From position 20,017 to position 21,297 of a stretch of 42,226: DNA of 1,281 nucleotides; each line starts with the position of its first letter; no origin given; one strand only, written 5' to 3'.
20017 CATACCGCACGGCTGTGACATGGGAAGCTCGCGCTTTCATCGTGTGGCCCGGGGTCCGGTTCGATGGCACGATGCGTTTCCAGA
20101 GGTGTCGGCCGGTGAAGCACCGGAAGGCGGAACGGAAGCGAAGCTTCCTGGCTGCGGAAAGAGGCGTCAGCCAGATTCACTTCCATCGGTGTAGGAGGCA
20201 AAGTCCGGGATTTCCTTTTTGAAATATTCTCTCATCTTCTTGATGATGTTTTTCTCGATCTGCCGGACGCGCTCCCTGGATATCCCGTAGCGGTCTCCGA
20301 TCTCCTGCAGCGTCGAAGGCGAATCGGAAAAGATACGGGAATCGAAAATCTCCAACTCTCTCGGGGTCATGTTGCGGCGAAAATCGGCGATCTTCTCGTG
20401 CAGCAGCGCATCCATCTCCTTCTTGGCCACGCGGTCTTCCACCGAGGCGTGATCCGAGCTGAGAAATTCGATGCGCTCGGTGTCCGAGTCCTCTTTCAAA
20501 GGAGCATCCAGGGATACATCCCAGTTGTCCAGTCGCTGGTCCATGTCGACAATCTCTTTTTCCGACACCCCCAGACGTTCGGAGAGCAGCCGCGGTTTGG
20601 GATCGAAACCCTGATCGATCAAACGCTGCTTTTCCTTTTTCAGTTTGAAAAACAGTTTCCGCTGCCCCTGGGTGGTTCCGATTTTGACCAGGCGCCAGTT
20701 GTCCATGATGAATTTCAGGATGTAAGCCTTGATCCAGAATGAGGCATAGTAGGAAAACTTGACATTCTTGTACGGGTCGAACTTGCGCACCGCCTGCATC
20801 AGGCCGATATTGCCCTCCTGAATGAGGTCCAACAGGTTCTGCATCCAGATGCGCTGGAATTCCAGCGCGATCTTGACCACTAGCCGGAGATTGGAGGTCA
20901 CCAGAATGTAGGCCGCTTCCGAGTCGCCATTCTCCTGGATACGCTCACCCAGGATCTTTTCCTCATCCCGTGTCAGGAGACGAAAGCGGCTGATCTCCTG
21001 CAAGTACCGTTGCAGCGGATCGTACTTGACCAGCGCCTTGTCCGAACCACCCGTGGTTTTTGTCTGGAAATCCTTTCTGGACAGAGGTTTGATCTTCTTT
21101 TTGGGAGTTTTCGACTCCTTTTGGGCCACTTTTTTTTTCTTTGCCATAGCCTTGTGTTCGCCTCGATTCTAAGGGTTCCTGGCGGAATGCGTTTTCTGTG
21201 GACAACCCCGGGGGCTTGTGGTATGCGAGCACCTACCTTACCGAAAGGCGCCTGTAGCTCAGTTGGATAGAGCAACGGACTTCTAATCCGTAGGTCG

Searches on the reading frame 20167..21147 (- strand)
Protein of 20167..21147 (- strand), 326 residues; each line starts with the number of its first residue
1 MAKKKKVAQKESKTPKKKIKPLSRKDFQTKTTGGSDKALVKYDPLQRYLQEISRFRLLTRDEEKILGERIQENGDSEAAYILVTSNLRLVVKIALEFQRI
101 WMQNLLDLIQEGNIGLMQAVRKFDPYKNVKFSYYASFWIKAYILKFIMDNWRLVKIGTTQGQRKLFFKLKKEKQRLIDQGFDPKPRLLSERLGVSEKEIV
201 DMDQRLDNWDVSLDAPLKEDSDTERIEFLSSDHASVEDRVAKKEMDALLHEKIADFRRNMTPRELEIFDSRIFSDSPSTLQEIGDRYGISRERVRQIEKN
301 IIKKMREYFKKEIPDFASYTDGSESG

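Call 54: search_protein_families(library=pfam, proteins=[window:20167-21147:-], max_evalue=0.0001)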
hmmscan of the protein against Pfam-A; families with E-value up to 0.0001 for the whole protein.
window:20167-21147:- (326 aa): 4 families
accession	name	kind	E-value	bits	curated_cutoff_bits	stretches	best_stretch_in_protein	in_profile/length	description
PF04542.20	Sigma70_r2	-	8.9e-15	54.7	24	1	82-152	1-70/71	Sigma-70 region 2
PF04545.22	Sigma70_r4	-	6.9e-13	48.3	24.1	1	260-307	5-50/50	Sigma-70, region 4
PF00140.25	Sigma70_r1_2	-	2.6e-11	43.7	22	1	43-74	1-32/34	Sigma-70 factor, region 1.2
PF04539.22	Sigma70_r3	-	5.8e-05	23.6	25.3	0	168-235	5-72/78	Sigma-70 region 3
